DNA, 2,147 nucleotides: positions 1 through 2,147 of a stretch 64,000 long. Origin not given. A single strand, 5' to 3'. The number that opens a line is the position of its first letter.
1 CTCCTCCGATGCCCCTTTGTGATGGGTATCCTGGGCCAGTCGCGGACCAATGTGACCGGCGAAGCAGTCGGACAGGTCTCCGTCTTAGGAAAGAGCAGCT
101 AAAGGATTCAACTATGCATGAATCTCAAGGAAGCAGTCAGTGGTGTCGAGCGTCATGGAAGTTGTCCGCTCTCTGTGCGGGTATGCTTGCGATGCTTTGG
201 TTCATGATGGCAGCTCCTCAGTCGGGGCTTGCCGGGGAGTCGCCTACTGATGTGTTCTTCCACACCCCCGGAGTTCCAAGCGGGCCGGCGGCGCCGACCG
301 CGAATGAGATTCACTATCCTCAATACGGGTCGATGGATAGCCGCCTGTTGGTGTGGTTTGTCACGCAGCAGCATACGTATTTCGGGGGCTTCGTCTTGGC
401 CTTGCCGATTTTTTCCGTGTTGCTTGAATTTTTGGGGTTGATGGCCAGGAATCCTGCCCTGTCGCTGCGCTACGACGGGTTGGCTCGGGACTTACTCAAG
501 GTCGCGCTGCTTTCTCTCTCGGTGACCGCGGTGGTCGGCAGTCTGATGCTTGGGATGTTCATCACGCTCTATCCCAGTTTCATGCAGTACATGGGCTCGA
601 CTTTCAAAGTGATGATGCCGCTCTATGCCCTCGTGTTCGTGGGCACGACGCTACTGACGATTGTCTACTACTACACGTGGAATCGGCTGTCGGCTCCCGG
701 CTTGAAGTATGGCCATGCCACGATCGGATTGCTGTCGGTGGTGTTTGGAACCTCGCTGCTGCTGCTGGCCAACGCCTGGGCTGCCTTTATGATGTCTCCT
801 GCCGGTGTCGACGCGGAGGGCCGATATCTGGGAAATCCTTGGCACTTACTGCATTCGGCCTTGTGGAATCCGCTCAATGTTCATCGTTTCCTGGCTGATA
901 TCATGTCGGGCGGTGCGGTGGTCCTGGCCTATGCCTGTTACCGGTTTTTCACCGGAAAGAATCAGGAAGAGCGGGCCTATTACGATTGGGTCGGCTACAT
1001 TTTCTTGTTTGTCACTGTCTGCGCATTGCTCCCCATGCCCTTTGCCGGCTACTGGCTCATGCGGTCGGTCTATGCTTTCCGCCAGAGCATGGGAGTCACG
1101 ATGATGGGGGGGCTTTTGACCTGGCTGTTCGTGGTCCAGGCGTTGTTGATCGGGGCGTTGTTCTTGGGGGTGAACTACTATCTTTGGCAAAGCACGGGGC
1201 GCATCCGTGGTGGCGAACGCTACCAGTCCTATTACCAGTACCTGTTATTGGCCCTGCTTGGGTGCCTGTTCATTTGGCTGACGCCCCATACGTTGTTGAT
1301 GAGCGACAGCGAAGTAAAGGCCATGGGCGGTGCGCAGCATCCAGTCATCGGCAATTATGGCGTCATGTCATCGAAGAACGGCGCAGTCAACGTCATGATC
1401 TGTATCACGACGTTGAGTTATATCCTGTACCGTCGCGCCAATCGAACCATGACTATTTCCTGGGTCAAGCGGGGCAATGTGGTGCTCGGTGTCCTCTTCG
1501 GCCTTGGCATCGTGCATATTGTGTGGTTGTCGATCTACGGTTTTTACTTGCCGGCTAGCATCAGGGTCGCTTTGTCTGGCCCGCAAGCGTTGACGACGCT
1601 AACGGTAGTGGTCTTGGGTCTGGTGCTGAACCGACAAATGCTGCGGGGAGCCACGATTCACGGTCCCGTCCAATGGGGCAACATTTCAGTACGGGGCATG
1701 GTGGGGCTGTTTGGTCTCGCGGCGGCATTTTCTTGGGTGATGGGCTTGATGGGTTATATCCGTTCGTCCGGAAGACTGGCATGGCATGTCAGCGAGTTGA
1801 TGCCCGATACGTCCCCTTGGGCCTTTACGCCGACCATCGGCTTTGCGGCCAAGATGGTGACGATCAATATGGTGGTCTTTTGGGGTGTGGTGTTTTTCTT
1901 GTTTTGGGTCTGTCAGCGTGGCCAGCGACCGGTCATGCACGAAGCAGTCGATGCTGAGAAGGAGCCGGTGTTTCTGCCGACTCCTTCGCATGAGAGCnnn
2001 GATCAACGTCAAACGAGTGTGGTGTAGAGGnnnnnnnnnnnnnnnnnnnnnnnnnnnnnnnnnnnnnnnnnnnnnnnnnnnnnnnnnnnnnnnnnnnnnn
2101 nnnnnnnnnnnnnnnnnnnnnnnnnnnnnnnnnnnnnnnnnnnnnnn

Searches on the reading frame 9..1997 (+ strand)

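Call 42: search_protein_families(library=pfam, proteins=[window:9-1997:+], max_evalue=0.00001)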
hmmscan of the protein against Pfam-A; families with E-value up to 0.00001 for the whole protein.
window:9-1997:+ (663 aa): 1 family
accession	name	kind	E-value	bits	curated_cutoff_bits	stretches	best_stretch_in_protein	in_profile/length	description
PF01654.22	Cyt_bd_oxida_I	-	3.2e-16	59.3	26.2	1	111-356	2-239/418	Cytochrome bd terminal oxidase subunit I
